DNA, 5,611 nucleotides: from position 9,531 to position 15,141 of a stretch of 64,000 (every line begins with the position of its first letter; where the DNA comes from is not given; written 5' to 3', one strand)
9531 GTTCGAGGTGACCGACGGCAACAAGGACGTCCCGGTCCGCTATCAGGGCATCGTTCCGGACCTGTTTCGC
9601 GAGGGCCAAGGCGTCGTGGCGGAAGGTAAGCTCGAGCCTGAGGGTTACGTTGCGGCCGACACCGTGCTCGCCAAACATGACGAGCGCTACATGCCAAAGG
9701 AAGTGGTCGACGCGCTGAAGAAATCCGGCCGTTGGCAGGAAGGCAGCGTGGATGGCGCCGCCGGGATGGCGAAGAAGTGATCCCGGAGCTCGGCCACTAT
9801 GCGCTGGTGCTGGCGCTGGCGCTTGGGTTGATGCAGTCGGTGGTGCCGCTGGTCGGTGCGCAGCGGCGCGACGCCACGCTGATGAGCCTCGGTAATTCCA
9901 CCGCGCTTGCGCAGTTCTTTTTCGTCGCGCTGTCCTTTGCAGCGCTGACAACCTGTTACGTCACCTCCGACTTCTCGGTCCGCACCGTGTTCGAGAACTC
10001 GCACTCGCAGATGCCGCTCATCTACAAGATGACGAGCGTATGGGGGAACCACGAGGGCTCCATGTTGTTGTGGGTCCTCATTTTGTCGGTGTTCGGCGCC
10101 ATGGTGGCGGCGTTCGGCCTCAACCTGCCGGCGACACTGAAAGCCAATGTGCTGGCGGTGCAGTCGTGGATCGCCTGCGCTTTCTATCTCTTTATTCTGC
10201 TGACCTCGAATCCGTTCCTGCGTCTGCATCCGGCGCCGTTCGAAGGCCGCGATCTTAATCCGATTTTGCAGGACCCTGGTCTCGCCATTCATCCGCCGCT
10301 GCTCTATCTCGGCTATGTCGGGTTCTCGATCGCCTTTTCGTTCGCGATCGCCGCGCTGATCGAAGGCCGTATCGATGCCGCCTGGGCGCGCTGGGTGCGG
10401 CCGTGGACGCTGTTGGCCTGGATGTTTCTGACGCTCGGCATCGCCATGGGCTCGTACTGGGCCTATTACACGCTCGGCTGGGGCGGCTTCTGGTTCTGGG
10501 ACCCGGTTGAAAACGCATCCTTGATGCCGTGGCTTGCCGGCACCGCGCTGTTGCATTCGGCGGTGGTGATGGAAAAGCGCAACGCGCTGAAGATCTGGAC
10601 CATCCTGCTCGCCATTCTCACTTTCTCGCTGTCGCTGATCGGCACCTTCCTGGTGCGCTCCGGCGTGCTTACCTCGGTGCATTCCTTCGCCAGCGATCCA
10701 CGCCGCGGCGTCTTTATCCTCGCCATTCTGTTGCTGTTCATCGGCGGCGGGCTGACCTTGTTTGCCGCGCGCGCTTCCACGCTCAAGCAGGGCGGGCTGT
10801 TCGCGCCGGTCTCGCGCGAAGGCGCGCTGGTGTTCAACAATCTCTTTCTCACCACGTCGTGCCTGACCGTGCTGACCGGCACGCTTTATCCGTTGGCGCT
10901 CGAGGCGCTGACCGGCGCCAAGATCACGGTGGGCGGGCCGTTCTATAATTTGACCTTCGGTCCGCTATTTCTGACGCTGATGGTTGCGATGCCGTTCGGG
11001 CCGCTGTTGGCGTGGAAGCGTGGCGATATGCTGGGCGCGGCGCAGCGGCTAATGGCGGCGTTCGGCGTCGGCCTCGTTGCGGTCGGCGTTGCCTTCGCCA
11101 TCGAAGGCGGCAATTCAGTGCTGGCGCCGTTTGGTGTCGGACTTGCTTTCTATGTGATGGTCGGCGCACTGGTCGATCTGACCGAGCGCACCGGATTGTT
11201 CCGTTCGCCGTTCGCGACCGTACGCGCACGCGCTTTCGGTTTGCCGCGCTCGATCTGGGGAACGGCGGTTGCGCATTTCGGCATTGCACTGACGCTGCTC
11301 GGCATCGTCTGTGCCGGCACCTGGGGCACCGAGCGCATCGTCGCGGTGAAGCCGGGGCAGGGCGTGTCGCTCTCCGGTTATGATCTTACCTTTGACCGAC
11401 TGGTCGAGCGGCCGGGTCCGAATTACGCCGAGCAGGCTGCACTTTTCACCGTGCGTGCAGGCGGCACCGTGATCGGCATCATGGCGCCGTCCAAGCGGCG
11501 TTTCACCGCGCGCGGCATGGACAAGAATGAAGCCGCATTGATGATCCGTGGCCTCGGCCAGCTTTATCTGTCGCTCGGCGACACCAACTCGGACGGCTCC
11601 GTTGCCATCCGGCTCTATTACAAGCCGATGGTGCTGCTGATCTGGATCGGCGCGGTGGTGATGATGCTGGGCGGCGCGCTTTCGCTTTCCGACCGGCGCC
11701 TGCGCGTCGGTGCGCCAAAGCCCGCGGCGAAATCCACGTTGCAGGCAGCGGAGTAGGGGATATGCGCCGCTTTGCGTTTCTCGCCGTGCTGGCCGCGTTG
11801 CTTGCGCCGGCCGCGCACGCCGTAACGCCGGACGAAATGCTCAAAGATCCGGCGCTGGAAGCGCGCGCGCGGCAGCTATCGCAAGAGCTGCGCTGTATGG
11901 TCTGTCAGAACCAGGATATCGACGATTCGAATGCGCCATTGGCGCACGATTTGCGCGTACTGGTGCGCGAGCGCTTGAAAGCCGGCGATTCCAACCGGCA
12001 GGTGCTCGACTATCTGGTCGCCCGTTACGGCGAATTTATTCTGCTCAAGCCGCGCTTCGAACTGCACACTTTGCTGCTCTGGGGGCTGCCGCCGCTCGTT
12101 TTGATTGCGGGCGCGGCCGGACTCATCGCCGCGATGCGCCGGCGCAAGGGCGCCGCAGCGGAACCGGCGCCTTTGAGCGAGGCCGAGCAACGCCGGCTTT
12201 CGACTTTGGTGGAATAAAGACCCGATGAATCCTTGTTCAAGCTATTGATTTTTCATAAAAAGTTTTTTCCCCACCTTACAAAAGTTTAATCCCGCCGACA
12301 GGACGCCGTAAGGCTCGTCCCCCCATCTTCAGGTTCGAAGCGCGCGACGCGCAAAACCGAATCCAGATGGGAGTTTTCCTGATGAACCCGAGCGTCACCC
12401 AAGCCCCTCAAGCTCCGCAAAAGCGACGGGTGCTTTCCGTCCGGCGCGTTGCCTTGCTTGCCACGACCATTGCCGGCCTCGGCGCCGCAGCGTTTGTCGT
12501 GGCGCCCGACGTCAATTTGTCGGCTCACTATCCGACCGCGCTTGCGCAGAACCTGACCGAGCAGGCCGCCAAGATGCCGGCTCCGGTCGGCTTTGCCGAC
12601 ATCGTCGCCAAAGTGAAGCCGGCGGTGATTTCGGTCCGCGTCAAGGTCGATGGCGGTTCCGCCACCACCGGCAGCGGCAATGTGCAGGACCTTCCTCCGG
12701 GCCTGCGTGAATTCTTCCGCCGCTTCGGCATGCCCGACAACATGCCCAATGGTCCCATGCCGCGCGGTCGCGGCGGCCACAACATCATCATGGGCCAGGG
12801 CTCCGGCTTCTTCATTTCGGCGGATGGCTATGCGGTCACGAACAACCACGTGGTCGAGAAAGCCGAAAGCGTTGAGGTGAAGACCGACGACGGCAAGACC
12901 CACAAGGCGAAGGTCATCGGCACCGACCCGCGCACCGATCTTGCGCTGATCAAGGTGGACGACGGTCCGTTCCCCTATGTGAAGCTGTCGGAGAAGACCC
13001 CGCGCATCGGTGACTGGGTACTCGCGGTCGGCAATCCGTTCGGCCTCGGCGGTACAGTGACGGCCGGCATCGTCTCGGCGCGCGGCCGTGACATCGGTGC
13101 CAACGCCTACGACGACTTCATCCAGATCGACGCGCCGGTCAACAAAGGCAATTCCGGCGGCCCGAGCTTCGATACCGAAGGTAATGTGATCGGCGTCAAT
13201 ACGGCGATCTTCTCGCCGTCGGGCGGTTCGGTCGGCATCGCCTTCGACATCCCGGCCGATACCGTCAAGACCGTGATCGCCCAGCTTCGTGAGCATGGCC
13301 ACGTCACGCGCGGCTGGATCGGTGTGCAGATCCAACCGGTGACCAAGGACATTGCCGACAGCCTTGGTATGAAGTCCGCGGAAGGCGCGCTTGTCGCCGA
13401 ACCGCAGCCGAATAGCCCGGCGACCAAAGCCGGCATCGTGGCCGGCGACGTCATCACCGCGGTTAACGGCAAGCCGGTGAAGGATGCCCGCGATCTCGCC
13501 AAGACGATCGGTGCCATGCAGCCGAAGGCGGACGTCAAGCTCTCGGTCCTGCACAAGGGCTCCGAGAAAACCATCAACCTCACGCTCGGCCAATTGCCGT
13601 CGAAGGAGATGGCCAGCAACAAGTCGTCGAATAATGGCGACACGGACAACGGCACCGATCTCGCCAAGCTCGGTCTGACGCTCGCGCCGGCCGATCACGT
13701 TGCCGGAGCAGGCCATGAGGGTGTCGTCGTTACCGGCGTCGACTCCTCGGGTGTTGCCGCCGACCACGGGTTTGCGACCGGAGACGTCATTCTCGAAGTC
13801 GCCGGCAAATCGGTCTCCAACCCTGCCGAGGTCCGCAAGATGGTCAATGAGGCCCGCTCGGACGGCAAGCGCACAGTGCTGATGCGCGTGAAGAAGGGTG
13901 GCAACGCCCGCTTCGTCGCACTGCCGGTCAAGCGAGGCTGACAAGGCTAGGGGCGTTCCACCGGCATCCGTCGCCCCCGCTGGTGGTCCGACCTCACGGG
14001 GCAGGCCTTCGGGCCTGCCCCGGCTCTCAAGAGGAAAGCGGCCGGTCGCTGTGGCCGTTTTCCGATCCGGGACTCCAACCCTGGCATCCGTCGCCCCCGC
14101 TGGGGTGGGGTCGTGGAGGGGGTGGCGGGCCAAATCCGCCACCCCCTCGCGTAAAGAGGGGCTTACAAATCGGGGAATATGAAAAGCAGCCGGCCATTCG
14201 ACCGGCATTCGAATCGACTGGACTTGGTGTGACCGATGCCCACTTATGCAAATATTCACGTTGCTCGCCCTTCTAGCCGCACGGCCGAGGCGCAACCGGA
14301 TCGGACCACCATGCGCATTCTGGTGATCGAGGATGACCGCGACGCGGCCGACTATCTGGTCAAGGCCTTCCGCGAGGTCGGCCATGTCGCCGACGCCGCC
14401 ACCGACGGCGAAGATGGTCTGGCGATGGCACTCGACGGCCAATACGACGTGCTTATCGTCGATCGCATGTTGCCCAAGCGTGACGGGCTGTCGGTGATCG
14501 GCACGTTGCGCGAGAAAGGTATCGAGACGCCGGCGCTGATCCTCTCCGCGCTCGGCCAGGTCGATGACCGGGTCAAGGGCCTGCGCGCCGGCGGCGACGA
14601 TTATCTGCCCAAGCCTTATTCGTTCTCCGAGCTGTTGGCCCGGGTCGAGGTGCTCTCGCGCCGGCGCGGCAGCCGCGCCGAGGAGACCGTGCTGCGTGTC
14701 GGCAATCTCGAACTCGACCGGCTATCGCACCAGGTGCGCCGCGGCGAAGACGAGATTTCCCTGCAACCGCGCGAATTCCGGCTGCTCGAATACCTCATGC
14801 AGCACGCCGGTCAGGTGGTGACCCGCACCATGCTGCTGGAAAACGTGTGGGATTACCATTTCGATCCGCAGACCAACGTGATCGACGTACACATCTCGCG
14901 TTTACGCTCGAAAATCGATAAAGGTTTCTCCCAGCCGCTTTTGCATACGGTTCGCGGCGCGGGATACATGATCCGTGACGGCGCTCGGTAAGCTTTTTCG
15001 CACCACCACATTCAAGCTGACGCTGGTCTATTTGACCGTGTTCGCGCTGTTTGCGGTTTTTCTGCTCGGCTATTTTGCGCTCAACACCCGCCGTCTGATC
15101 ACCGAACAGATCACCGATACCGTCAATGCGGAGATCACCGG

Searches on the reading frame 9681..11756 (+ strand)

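Call 22: search_protein_families(library=pfam, proteins=[window:9681-11756:+], max_evalue=0.0001)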
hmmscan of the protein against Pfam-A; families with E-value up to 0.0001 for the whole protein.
window:9681-11756:+ (691 aa): 3 families
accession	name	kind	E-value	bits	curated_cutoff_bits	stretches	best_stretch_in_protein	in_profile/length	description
PF16327.10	CcmF_C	-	1.4e-109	366.7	28.7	1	347-672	1-323/323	Cytochrome c-type biogenesis protein CcmF C-terminal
PF01578.25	Cytochrom_C_asm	-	3.8e-52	177.4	29.9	1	121-327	1-206/212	Cytochrome C assembly protein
PF05140.19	ResB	-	9.9e-05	21.8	24.6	0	623-676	402-455/486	ResB-like family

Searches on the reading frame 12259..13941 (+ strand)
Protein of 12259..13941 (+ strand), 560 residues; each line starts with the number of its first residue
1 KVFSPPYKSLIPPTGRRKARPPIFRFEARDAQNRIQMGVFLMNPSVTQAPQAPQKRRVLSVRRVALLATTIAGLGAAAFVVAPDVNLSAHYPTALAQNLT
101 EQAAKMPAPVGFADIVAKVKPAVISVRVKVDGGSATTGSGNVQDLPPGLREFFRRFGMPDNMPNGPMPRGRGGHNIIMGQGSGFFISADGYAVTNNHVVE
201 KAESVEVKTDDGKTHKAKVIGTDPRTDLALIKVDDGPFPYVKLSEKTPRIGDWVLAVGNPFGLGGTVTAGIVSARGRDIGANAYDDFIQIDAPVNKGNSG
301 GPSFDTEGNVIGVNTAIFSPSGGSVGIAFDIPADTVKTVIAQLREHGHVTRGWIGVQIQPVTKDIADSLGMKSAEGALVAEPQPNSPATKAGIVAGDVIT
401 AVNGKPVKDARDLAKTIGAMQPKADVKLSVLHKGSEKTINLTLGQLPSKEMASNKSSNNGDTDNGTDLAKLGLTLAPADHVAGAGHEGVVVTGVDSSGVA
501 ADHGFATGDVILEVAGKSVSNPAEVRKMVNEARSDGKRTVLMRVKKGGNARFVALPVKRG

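Call 23: search_protein_families(library=pfam, proteins=[window:12259-13941:+], max_evalue=0.0001)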
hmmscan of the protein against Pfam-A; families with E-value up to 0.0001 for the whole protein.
window:12259-13941:+ (560 aa): 6 families
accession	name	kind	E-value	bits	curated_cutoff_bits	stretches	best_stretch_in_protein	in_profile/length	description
PF13365.12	Trypsin_2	-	4.5e-35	121.9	27.6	1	181-313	1-144/144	Trypsin-like peptidase domain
PF13180.12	PDZ_2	-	2e-26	92.5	27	2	353-443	2-80/80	PDZ domain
PF17820.7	PDZ_6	-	4.8e-19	68.3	27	2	379-421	2-41/54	PDZ domain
PF00595.29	PDZ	-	4.6e-17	62.6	23.2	1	348-430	7-80/81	PDZ domain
PF00089.32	Trypsin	-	5.2e-15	56.3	20.6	1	182-340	28-220/220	Trypsin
PF14685.13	PDZ_Tricorn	-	1.3e-07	31.9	25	0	382-436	27-82/88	Tricorn protease PDZ domain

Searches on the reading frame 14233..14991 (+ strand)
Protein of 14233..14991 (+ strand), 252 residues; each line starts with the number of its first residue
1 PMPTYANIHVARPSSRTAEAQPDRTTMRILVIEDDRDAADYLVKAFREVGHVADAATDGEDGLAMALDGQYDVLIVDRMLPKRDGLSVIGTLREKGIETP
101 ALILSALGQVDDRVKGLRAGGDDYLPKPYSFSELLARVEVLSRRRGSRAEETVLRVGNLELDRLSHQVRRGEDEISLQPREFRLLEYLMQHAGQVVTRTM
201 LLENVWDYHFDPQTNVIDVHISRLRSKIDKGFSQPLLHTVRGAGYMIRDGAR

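Call 23: search_protein_families(library=pfam, proteins=[window:14233-14991:+], max_evalue=0.0001)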
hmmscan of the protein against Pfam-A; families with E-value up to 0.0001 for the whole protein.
window:14233-14991:+ (252 aa): 2 families
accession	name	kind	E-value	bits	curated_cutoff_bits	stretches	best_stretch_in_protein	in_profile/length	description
PF00486.34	Trans_reg_C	-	1.8e-29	102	26.2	1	173-246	2-76/77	Transcriptional regulatory protein, C terminal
PF00072.30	Response_reg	-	2.1e-22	79.8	30.2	1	29-139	1-111/111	Response regulator receiver domain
